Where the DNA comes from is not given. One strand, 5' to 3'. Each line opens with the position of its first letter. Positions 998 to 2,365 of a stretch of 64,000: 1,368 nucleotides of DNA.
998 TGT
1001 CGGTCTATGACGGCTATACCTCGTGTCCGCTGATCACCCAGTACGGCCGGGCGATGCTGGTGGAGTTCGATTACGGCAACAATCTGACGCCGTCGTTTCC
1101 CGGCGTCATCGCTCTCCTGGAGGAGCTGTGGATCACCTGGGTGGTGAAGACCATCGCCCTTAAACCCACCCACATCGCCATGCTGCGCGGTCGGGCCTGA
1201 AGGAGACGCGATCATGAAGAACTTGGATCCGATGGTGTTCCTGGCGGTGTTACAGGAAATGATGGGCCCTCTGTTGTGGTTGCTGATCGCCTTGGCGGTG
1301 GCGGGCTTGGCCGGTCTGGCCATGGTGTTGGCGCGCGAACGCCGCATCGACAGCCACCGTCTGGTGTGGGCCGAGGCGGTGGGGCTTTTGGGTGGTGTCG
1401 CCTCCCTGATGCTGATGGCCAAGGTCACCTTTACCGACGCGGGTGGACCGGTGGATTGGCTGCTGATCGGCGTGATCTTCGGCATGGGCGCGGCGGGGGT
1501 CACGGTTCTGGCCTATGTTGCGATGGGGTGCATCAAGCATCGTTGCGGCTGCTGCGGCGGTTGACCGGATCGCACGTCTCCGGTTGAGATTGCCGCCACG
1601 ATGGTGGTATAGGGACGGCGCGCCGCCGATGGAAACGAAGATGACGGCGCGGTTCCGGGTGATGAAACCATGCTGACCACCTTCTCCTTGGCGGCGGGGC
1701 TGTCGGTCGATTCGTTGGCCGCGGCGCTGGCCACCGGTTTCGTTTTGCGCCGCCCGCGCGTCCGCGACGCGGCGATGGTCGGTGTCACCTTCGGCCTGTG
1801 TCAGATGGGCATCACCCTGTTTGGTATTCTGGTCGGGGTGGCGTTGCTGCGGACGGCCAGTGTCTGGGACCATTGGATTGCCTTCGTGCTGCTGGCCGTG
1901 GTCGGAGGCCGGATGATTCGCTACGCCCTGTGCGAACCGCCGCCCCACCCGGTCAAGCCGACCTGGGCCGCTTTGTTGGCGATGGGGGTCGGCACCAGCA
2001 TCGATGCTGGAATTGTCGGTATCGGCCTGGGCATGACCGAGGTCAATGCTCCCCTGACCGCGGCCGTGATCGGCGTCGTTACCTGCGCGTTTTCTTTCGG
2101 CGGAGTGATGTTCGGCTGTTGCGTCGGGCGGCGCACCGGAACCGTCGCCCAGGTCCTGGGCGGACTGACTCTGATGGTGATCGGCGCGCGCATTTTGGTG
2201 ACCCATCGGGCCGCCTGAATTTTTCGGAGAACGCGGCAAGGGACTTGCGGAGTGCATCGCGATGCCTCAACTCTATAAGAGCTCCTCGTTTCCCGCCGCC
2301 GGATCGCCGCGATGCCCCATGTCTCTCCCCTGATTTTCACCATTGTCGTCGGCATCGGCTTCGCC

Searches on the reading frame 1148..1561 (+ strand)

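Call 27: search_protein_families(library=pfam, proteins=[window:1148-1561:+], max_evalue=0.001)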
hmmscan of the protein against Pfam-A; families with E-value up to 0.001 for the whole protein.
window:1148-1561:+ (138 aa): 1 family
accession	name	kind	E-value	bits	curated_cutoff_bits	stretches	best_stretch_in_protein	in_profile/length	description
PF17336.7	DUF5368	-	1.8e-35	122.1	25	1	23-129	1-111/112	Family of unknown function (DUF5368)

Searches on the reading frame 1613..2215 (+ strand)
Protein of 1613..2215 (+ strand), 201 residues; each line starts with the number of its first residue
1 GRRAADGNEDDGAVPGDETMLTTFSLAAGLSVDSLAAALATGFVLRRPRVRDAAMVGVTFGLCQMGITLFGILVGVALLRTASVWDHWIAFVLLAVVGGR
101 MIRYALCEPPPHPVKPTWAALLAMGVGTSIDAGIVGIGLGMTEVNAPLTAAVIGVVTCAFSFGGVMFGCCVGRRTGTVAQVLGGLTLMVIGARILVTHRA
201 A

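Call 27: search_protein_families(library=pfam, proteins=[window:1613-2215:+], max_evalue=0.001)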
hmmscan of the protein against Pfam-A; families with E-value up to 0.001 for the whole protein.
window:1613-2215:+ (201 aa): 1 family
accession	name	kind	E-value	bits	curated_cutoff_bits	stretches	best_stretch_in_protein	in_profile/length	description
PF02659.21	Mntp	-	2.6e-36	125.1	24.4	1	48-195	2-152/152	Putative manganese efflux pump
